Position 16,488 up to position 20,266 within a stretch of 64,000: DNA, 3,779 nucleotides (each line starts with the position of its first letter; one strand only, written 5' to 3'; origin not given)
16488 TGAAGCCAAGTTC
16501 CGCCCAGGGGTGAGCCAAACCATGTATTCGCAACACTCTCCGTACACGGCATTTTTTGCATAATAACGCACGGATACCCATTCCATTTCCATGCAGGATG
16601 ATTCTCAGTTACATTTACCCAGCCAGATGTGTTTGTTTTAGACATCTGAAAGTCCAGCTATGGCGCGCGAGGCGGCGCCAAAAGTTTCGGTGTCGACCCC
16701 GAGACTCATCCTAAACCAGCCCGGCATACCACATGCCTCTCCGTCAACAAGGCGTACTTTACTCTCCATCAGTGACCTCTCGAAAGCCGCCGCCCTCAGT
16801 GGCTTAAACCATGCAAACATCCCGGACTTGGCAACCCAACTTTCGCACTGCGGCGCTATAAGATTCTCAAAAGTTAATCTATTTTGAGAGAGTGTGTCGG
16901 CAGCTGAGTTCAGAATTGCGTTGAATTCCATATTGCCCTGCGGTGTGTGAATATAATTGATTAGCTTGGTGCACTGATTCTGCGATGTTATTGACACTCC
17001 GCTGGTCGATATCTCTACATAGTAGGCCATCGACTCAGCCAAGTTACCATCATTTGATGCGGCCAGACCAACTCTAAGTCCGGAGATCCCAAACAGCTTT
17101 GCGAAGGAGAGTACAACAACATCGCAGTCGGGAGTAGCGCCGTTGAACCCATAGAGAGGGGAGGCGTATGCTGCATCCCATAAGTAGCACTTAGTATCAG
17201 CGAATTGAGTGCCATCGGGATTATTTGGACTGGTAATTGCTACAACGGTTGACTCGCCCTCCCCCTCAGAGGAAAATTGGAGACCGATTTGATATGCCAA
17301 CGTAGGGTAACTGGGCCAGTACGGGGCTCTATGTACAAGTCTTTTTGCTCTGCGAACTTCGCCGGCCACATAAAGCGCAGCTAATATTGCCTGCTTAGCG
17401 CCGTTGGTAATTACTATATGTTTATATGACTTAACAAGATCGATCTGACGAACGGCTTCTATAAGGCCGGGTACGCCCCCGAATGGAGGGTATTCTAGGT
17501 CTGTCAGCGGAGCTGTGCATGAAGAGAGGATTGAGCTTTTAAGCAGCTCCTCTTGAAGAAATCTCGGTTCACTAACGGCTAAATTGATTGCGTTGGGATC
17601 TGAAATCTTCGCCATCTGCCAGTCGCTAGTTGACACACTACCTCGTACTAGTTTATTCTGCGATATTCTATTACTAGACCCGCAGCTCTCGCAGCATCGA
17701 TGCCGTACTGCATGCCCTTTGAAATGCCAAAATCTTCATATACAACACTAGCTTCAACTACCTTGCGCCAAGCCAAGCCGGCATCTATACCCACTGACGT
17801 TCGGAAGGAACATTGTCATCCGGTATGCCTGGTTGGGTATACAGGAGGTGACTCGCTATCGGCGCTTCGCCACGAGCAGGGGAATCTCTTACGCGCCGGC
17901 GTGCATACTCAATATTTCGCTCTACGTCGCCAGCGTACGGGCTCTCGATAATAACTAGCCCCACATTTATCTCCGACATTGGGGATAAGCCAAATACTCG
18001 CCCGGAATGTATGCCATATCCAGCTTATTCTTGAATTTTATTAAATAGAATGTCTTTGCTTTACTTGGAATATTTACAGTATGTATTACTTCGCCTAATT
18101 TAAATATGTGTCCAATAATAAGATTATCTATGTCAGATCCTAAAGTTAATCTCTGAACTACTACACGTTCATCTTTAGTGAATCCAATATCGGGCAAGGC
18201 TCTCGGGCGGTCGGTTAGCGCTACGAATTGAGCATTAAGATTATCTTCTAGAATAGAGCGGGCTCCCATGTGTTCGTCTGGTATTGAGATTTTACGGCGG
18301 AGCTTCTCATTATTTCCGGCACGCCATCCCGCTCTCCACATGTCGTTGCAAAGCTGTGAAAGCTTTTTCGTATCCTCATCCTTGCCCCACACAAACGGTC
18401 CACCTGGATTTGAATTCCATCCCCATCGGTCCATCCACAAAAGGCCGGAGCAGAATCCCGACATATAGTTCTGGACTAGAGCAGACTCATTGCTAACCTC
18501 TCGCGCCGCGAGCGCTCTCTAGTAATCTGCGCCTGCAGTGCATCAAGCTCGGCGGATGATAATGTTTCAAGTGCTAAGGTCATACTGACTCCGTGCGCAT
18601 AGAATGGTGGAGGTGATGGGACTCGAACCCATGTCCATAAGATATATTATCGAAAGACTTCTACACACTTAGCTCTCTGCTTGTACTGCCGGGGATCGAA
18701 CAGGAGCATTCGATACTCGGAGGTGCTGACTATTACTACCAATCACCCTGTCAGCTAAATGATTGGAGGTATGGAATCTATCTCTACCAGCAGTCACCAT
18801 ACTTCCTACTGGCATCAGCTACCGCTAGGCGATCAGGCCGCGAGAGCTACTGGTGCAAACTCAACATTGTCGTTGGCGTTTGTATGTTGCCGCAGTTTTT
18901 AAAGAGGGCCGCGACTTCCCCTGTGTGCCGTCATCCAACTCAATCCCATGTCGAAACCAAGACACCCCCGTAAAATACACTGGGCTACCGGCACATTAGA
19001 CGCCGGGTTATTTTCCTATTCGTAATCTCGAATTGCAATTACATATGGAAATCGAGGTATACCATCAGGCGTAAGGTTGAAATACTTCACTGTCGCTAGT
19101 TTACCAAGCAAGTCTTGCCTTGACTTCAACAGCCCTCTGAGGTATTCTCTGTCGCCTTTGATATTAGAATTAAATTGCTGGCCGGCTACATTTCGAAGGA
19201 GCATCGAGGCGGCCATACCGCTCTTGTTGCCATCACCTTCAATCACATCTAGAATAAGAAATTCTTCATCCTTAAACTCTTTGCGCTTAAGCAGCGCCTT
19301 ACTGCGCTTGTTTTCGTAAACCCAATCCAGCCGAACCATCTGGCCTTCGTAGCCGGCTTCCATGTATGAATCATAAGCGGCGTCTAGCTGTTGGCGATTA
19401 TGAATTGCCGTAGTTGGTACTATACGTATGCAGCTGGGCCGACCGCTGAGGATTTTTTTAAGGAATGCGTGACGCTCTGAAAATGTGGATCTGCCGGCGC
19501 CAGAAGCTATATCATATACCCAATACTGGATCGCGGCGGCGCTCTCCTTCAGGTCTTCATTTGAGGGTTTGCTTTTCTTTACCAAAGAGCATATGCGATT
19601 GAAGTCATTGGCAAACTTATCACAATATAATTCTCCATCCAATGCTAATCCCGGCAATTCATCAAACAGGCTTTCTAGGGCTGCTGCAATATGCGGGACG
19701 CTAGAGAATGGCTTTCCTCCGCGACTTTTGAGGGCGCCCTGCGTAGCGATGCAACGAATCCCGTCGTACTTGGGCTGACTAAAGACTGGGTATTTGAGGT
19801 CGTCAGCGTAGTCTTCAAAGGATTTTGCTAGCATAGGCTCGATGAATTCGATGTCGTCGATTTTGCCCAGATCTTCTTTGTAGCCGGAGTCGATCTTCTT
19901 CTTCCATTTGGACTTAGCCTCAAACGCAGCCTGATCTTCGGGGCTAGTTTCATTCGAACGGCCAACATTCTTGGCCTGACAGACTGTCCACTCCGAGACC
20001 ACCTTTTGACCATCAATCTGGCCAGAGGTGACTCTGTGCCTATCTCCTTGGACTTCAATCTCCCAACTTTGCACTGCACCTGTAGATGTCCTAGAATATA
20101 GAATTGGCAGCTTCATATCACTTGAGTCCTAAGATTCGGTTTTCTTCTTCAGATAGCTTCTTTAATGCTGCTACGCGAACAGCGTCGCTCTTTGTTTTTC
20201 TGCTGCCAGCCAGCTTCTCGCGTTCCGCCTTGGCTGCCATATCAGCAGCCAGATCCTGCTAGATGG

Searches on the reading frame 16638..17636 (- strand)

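Call 16: search_protein_families(library=pfam, proteins=[window:16638-17636:-], max_evalue=0.01)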
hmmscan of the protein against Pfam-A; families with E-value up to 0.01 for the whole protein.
window:16638-17636:- (332 aa): 2 families
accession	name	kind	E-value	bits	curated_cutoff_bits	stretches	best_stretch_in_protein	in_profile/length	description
PF00155.27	Aminotran_1_2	-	3.4e-19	69.7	19.7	2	126-324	144-359/361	Aminotransferase class I and II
PF04864.19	Alliinase_C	-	1.1e-17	64.5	22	1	71-239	66-253/363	Allinase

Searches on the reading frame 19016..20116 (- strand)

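Call 16: search_protein_families(library=pfam, proteins=[window:19016-20116:-], max_evalue=0.01)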
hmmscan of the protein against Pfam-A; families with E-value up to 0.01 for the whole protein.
window:19016-20116:- (366 aa): 2 families
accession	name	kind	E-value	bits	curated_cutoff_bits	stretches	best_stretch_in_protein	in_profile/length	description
PF01068.26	DNA_ligase_A_M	-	5.3e-18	65.9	26.2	1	94-279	1-204/204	ATP dependent DNA ligase domain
PF14743.12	DNA_ligase_OB_2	-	4.5e-08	33.4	28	1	293-363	1-66/66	DNA ligase OB-like domain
